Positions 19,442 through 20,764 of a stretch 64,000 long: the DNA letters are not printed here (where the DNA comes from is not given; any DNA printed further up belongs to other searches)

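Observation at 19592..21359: Two-gene TetR / AurF-like diiron N-oxygenase module with its own palindromic operator, isolated from any biosynthetic cluster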

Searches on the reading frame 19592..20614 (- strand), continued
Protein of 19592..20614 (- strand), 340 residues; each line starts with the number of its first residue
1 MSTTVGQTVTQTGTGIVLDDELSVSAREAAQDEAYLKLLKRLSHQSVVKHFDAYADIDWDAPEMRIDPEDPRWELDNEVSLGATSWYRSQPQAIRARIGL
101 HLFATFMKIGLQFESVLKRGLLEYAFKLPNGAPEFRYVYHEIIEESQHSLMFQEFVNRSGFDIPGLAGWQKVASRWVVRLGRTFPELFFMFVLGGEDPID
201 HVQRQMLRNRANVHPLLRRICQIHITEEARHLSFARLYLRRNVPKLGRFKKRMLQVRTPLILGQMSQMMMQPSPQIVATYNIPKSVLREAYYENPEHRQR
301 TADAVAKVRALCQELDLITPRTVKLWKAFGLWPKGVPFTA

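Call 43: search_solved_structures(query=A2, max_evalue=10, show_alignments=4)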
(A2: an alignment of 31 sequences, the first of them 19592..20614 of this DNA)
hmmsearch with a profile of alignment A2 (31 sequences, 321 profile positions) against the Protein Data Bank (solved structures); distinct sequences matched with E-value up to 10: 15.
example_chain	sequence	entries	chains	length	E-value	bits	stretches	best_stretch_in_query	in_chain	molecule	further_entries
3chh_A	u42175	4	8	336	1.4e-08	37.1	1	65-303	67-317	p-Aminobenzoate N-Oxygenase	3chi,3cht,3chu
2jcd_A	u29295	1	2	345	1.5e-08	37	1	65-303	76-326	N-OXIDASE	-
7qbk_A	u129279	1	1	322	0.015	17.3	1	118-171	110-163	R2-like ligand-binding oxidase (homolog II) from Sulfolobus acidocaldarius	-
5uxg_A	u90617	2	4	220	0.057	15.4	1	120-227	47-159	aldehyde deformylating oxygenase | hypothetic aldehyde deformylating oxygenase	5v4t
5ux2_A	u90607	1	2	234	0.073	15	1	210-255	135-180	Aldehyde decarbonylase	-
4pgk_A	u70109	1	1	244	0.28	13.1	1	147-254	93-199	Aldehyde decarbonylase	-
4kvs_A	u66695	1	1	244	0.81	11.6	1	147-248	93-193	Aldehyde decarbonylase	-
4tw3_A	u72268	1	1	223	0.92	11.4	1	147-249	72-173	Aldehyde decarbonylase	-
4kvr_A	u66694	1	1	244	1.2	11.1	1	147-248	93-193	Aldehyde decarbonylase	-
2oc5_A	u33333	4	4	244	1.2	11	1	147-248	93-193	Hypothetical protein | Aldehyde decarbonylase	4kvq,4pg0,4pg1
4pgi_A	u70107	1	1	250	1.2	11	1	147-246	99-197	Aldehyde decarbonylase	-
6d7k_B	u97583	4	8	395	4.4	9.2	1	41-80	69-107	Methane monooxygenase hydroxylase, MmoY | Methane monooxygenase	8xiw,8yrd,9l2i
6vk4_B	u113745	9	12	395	4.8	9.1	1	41-80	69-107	Methane monooxygenase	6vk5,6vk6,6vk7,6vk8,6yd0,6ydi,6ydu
1mhy_B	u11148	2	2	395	8.6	8.2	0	41-80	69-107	METHANE MONOOXYGENASE HYDROXYLASE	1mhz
7m8q_B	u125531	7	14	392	9.9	8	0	41-80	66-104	Methane monooxygenase beta chain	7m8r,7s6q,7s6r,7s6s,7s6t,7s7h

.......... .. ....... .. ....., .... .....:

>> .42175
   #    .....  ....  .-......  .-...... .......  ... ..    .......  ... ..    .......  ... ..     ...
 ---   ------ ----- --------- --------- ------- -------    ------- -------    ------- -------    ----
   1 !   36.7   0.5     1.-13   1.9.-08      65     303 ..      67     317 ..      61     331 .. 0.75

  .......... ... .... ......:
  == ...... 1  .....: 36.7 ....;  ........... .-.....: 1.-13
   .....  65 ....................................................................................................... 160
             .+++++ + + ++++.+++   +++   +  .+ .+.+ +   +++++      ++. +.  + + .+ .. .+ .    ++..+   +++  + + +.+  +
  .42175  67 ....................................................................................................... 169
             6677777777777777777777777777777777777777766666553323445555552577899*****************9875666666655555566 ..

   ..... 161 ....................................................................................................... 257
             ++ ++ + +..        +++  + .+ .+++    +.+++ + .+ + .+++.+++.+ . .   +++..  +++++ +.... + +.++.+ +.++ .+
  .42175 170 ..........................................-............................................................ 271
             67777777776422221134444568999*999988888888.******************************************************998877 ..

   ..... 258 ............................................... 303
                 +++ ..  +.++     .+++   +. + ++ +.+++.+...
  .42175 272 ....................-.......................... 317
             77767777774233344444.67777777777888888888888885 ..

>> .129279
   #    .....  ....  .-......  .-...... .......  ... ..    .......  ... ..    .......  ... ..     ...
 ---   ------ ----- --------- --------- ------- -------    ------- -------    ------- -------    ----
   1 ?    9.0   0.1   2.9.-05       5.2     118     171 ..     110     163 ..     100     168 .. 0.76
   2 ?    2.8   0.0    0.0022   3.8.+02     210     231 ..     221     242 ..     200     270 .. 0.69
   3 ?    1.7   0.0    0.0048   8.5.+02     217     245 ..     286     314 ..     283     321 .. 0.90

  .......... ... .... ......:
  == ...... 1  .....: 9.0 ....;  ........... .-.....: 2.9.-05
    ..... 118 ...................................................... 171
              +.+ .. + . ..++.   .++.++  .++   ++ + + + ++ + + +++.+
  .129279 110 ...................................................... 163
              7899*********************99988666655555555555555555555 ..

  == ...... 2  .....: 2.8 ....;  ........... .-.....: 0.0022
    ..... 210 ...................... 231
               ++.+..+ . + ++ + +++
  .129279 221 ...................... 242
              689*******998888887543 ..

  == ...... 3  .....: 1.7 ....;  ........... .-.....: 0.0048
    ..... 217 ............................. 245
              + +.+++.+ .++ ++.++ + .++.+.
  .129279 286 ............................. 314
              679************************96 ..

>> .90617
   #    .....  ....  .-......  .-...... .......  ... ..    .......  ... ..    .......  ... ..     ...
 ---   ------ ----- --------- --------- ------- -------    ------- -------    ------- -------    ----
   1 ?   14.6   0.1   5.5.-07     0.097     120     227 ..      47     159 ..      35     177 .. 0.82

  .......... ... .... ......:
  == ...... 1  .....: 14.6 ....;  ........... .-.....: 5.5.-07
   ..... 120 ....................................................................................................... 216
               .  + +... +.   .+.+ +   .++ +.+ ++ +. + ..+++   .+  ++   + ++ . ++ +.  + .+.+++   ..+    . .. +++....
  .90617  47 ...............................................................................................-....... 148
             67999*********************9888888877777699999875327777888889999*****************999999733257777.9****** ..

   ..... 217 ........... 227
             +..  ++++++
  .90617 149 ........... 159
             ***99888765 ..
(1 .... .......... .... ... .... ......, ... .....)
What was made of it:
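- On PF11583 / AurF-CmlI-type diiron N-oxygenases: A broad profile finds AurF at E 1.4e-8 but not CmlI (call 43). They align with F106 and I109 of the window protein (call 43).
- The positions aligned with AurF's pABA anchors are F106 and I109 (call 43). AurF Y93 and R96, which I recall as anchoring the pABA carboxylate, align with F106 and I109 (call 43). Hydrophobic residues replace AurF's polar substrate anchors (call 43).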

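Call 47: list_cluster_members(proteins=[P0123, P0127, P0135, P0143, P0157, P0172, P0197, P0208, P0221, P0244])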
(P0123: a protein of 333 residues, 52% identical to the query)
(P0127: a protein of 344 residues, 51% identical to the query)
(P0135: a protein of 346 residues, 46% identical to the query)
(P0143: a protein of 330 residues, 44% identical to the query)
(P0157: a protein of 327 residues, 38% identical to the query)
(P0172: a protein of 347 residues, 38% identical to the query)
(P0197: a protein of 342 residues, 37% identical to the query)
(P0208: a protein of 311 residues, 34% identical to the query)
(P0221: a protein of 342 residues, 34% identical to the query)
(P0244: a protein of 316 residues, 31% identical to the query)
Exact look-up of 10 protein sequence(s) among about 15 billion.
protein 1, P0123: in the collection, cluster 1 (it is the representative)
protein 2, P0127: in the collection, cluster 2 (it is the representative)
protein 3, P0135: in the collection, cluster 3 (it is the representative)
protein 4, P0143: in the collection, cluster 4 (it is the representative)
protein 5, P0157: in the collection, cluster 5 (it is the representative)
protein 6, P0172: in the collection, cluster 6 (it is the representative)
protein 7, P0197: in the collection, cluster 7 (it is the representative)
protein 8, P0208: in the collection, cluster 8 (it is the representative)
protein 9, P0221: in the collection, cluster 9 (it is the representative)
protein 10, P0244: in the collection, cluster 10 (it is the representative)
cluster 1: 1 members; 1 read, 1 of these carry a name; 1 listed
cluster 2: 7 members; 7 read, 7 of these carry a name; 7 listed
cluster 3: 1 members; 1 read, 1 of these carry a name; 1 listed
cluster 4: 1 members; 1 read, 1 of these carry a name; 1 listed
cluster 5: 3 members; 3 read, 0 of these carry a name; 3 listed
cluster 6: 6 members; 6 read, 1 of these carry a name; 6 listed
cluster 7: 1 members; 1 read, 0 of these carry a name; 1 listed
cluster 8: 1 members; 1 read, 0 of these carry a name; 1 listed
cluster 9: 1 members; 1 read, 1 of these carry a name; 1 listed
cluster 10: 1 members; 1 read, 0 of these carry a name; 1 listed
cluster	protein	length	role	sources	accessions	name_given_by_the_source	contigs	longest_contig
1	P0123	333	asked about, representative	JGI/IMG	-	hypothetical protein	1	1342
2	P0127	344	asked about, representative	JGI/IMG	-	hypothetical protein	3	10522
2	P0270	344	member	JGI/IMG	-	hypothetical protein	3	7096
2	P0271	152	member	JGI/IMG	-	hypothetical protein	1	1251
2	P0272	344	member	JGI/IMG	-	hypothetical protein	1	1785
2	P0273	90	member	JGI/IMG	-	hypothetical protein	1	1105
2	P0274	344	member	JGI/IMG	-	hypothetical protein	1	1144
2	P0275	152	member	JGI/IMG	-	hypothetical protein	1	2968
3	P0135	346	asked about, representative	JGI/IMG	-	hypothetical protein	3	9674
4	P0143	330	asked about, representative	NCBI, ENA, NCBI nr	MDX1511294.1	MAG: diiron oxygenase [Nitriliruptorales bacterium] | diiron oxygenase [Nitriliruptorales bacterium]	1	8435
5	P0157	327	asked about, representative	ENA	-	-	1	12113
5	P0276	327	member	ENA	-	-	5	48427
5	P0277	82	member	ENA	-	-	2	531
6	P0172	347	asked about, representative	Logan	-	-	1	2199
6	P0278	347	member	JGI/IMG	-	hypothetical protein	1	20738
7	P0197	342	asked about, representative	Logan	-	-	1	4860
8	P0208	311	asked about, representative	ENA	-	-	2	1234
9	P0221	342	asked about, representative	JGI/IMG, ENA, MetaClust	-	\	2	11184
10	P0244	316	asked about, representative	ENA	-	-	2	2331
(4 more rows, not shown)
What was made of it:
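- Tried and rejected: Cluster names for ten distant representatives were uninformative: 'hypothetical protein' or 'diiron oxygenase' (call 47).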

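Call 48: search_dna_similar(query=window:19592-20614:-, collection=plasmids, mode=protein, max_rows=25, max_evalue=0.00001)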
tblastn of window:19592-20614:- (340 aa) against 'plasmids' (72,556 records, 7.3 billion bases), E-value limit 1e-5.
Records with a match: 26; places in all: 27; records where one place covers at least 80% of the query: 16.
Best place of each record, by identity: <60% 26.
By first word of the organism name: Rhodococcus 14; Tsukamurella 4; Streptomyces 3; Pseudonocardia 2; Nonomuraea 1; Mycobacterium 1; Gordonia 1.
By predicted mobility (MOB-suite, as given by PLSDB): non-mobilizable 16; mobilizable 10.
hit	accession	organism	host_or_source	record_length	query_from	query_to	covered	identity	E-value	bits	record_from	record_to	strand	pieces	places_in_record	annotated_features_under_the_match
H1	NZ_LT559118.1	Nonomuraea gerenzanensis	-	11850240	23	337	93%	49.8%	2e-93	311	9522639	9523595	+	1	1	none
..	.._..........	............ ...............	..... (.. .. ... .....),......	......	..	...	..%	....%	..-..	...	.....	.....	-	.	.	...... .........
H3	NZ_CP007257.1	Rhodococcus erythropolis R138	Hydroponic pots with potatoes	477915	28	331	89%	42.1%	3e-69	241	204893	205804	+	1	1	diiron oxygenase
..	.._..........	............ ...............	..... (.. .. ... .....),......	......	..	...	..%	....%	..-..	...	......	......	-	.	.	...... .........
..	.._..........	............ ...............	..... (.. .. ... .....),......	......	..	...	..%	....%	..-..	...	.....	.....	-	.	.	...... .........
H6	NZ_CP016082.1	Streptomyces sp. SAT1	Adenophora trachelioides Maxim.,single ...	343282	35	329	87%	42.0%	2e-68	239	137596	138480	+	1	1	diiron oxygenase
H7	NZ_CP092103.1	Rhodococcus qingshengii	soil,petroleum-contaminated soil, ...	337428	35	330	87%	39.1%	2e-55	201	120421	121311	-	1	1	diiron oxygenase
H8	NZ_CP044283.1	Rhodococcus erythropolis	soil,rubber production plant territory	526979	35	330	87%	39.1%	2e-55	201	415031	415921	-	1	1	diiron oxygenase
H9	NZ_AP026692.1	Rhodococcus qingshengii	cruid oil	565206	35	330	87%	39.1%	3e-55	201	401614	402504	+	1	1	diiron oxygenase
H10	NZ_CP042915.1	Rhodococcus qingshengii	Eruca vesicaria subsp. sativa,whole ...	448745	35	330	87%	39.1%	3e-55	201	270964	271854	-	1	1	diiron oxygenase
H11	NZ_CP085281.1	Mycobacterium avium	Homo sapiens,sputum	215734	26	331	90%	37.1%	2e-54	199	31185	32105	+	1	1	diiron oxygenase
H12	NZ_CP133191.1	Rhodococcus erythropolis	Spring wheat plant ( Triticum aestivum ...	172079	35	330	87%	38.3%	1e-54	199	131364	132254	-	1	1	diiron oxygenase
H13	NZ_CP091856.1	Rhodococcus erythropolis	-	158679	35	330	87%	38.0%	2e-23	213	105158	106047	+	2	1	diiron oxygenase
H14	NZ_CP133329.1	Rhodococcus sp. DN22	whole organism,soil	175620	35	330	87%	38.0%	2e-23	213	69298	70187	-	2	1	diiron oxygenase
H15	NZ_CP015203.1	Rhodococcus sp. 008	Skate,bacterial culture,renal tissue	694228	53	330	82%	39.3%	1e-52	193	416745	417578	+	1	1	diiron oxygenase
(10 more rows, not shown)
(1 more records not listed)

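Call 49: get_annotated_region(hit=H3, flank=7000)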
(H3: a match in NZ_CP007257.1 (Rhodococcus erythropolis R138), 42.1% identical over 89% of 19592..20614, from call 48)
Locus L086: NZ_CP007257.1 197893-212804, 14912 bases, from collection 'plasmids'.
description: Rhodococcus erythropolis R138 plasmid pLRE138, complete sequence
organism: Rhodococcus erythropolis R138 (NCBI taxid 1289591)
taxonomy: Bacteria; Actinomycetota; Actinomycetes; Mycobacteriales; Nocardiaceae; Rhodococcus; Rhodococcus erythropolis; Rhodococcus erythropolis R138
host: -; source: Hydroponic pots with potatoes; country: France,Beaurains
typing (MOB-suite, as given by PLSDB): mobilizable; relaxase MOBP,MOBP
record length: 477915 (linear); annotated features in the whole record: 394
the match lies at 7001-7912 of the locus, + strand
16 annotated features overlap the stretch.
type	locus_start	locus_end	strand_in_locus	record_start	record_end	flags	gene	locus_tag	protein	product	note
CDS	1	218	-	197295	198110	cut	-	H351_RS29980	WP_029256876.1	adenylate/guanylate cyclase domain-containing protein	-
CDS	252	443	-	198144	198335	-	-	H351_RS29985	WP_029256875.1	hypothetical protein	-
CDS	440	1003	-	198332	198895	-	-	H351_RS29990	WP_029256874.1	TetR/AcrR family transcriptional regulator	GO:0006355 - regulation of DNA-templated transcription [Evidence IEA]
CDS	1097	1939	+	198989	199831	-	-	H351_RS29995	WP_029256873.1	alpha/beta hydrolase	-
CDS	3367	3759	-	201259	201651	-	-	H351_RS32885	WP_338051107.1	hypothetical protein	-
CDS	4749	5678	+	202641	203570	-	-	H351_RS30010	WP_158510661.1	trypsin-like peptidase domain-containing protein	-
CDS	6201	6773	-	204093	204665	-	-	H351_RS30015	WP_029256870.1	TetR/AcrR family transcriptional regulator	GO:0006355 - regulation of DNA-templated transcription [Evidence IEA]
CDS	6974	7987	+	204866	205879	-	-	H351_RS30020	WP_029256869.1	diiron oxygenase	-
CDS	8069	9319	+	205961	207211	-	-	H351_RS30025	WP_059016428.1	MCE family protein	-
CDS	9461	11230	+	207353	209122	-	-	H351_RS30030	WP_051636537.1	NAD(P)/FAD-dependent oxidoreductase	-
CDS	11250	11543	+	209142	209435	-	-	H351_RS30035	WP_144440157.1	hypothetical protein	-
CDS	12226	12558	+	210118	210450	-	-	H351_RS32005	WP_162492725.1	hypothetical protein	-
CDS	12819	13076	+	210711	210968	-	-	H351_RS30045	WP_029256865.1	hypothetical protein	-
CDS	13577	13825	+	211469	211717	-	-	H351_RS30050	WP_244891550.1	hypothetical protein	-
CDS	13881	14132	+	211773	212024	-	-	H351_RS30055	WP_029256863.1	hypothetical protein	-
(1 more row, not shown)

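Call 50: get_annotated_region(hit=H5, flank=7000)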
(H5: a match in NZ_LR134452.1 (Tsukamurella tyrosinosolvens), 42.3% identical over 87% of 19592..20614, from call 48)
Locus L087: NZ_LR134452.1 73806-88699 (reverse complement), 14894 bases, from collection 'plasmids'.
description: Tsukamurella tyrosinosolvens strain NCTC13231 plasmid 10, complete sequence
organism: Tsukamurella tyrosinosolvens (NCBI taxid 57704)
taxonomy: Bacteria; Actinomycetota; Actinomycetes; Mycobacteriales; Tsukamurellaceae; Tsukamurella; Tsukamurella tyrosinosolvens
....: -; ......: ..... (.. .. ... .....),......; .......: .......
typing (MOB-suite, as given by PLSDB): non-mobilizable
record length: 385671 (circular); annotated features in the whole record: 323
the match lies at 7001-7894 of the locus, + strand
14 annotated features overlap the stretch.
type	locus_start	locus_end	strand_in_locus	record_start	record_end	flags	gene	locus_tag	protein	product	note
CDS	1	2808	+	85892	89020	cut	-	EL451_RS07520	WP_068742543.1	translation initiation factor IF-2 N-terminal domain-containing protein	-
CDS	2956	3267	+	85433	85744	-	rplU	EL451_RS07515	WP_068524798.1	50S ribosomal protein L21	GO:0006412 - translation [Evidence IEA]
CDS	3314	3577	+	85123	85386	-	rpmA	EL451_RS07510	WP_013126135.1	50S ribosomal protein L27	GO:0006412 - translation [Evidence IEA]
CDS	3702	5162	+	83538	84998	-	obgE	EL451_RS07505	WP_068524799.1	GTPase ObgE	-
CDS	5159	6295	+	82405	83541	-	proB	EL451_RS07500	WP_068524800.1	glutamate 5-kinase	GO:0006561 - proline biosynthetic process [Evidence IEA]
CDS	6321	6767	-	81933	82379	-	-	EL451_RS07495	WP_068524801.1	SRPBCC family protein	-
CDS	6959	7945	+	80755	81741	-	-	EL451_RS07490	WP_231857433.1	diiron oxygenase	-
CDS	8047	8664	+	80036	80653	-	-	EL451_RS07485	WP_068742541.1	ATP-dependent Clp protease proteolytic subunit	-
CDS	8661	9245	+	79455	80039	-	-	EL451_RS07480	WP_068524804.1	ATP-dependent Clp protease proteolytic subunit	-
CDS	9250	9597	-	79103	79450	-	-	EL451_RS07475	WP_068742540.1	helix-turn-helix transcriptional regulator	-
CDS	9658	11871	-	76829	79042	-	-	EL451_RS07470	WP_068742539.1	glycoside hydrolase family 3 C-terminal domain-containing protein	GO:0005975 - carbohydrate metabolic process [Evidence IEA]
CDS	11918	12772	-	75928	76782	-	-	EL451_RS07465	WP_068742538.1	Sir2 family NAD-dependent protein deacetylase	-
CDS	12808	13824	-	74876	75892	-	-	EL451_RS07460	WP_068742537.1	magnesium and cobalt transport protein CorA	-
CDS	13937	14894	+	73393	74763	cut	-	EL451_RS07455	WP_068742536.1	MFS transporter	GO:0055085 - transmembrane transport [Evidence IEA]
